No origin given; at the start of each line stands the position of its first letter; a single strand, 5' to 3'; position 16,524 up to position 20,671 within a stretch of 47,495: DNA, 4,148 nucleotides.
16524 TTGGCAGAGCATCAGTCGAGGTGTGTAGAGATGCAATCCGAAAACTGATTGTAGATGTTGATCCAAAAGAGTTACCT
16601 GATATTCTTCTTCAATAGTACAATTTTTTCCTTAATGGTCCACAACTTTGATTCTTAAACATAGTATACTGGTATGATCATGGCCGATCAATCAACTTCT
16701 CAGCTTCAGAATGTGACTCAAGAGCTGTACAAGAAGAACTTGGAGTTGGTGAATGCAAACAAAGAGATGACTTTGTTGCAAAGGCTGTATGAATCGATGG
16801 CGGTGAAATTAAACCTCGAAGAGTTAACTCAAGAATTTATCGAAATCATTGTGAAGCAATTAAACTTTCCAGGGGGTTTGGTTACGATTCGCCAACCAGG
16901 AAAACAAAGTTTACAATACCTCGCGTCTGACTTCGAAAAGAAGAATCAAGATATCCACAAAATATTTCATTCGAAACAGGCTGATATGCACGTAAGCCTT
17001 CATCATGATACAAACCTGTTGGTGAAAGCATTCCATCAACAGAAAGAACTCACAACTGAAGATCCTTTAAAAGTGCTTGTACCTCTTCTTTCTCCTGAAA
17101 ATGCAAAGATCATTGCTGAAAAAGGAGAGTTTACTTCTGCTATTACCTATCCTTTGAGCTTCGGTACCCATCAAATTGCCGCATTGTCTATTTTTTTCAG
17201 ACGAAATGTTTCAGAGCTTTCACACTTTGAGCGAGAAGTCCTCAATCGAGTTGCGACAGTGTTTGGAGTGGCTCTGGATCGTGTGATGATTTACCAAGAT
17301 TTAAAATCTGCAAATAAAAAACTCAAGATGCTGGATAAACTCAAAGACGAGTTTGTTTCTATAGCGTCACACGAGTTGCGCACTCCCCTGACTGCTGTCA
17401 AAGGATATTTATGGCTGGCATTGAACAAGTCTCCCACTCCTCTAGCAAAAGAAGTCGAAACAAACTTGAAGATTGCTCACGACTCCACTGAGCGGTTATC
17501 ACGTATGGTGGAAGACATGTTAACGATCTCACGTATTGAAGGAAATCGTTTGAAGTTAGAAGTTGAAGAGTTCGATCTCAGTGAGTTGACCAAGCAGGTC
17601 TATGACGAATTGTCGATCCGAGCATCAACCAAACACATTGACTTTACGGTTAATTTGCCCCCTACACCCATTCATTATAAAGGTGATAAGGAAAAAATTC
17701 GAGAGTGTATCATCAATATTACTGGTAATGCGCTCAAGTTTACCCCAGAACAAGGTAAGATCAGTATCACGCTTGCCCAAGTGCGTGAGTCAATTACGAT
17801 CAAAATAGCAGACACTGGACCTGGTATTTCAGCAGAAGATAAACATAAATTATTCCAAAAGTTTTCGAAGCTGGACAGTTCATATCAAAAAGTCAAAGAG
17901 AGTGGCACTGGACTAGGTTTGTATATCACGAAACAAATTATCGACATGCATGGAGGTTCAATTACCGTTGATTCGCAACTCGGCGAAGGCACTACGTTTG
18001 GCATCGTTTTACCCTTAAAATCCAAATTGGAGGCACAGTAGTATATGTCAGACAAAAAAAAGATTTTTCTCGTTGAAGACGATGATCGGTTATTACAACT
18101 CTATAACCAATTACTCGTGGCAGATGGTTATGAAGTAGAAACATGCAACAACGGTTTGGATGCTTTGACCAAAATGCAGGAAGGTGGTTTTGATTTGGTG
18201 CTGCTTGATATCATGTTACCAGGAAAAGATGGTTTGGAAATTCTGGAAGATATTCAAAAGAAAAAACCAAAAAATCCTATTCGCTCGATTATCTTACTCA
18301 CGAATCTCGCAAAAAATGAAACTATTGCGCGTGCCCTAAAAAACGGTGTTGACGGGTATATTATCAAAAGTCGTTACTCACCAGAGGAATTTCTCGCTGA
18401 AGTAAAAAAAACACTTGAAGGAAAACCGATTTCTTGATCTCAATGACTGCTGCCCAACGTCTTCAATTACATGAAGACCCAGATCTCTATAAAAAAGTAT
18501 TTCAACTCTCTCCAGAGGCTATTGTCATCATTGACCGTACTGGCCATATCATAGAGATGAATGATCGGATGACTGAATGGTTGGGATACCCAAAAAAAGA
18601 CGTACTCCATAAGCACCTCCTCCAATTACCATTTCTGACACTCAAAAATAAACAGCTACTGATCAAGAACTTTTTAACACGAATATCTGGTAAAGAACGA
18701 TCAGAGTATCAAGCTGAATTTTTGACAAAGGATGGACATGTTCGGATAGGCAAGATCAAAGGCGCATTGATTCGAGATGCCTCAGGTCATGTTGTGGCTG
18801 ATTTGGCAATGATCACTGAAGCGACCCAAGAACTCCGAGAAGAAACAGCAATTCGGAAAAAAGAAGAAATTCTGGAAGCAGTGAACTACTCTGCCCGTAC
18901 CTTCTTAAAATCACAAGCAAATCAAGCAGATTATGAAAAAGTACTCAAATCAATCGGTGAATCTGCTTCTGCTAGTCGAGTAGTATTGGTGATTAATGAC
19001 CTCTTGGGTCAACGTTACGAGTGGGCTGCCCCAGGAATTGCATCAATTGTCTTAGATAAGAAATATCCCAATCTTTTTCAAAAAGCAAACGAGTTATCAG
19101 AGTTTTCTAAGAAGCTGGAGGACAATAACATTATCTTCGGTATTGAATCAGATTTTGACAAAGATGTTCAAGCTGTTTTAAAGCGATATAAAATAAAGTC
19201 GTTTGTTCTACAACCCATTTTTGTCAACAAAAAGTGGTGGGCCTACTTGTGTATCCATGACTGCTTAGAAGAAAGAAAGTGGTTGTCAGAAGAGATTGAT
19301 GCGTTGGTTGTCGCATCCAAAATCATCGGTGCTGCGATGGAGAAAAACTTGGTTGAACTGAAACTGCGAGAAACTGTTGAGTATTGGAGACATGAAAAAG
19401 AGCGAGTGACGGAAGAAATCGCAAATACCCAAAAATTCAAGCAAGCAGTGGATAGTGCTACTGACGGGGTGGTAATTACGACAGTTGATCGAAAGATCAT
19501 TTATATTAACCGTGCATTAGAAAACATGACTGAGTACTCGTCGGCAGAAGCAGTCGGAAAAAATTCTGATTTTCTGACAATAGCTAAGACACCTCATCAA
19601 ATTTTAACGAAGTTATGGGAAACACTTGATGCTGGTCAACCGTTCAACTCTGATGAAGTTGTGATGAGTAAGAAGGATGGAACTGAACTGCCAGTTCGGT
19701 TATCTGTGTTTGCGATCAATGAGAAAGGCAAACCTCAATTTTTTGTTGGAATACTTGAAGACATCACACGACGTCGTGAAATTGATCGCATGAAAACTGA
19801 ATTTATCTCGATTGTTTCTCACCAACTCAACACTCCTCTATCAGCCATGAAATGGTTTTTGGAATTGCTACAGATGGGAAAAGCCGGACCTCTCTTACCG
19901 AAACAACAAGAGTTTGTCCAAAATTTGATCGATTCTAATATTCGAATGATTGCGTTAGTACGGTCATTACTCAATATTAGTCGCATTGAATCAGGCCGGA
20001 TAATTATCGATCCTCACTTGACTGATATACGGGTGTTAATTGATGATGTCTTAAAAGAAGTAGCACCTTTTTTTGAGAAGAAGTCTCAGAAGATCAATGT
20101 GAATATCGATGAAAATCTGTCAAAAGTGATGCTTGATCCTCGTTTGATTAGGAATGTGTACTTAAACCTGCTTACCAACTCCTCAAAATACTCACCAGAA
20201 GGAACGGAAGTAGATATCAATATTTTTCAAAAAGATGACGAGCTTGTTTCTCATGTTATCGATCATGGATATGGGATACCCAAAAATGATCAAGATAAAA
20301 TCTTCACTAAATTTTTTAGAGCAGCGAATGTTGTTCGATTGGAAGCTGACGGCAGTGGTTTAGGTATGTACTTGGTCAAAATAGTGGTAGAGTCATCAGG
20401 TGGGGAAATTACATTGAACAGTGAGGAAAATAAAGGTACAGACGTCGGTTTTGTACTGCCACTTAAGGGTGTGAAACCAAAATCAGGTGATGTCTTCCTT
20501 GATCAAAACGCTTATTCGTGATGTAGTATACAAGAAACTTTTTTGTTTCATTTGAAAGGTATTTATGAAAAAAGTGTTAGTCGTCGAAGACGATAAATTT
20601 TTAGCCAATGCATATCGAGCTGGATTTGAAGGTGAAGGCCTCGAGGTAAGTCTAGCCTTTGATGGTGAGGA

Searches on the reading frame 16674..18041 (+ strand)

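Call 52: search_protein_families(library=pfam, proteins=[window:16674-18041:+])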
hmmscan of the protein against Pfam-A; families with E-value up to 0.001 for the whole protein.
window:16674-18041:+ (455 aa): 4 families
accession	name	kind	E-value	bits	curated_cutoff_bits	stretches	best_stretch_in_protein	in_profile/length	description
PF02518.31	HATPase_c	-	2.2e-28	99.3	26.4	1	337-449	1-110/111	Histidine kinase-, DNA gyrase B-, and HSP90-like ATPase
PF00512.31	HisKA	-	1.3e-17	64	26.9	1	224-290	2-65/66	His Kinase A (phospho-acceptor) domain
PF13185.12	GAF_2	-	3.3e-05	24.6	28.6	1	46-202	2-136/136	GAF domain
PF13581.12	HATPase_c_2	-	0.00024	21.5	27.4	1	343-425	37-111/127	Histidine kinase-like ATPase domain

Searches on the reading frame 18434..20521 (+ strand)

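Call 52: search_protein_families(library=pfam, proteins=[window:18434-20521:+])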
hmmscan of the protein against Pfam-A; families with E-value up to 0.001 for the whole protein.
window:18434-20521:+ (695 aa): 8 families
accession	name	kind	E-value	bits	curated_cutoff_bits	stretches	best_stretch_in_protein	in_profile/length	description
PF13426.13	PAS_9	-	8.4e-29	100.3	27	2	344-445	2-102/103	PAS domain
PF02518.31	HATPase_c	-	1.9e-22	80.2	26.4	1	568-678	2-110/111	Histidine kinase-, DNA gyrase B-, and HSP90-like ATPase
PF00989.32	PAS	-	6.4e-21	74.9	22.6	2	334-444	2-113/113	PAS fold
PF08448.16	PAS_4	-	5.3e-17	62.5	23.1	2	339-449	1-110/110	PAS fold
PF00512.31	HisKA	-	6e-17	61.9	26.9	1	453-521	1-66/66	His Kinase A (phospho-acceptor) domain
PF13188.13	PAS_8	-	2e-16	59.7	21.8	2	18-69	2-54/65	PAS domain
PF08447.18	PAS_3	-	2.3e-15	57.1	25.6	2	355-440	1-88/89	PAS fold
PF01590.32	GAF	-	4.8e-06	27.6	22.4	1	169-301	8-132/133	GAF domain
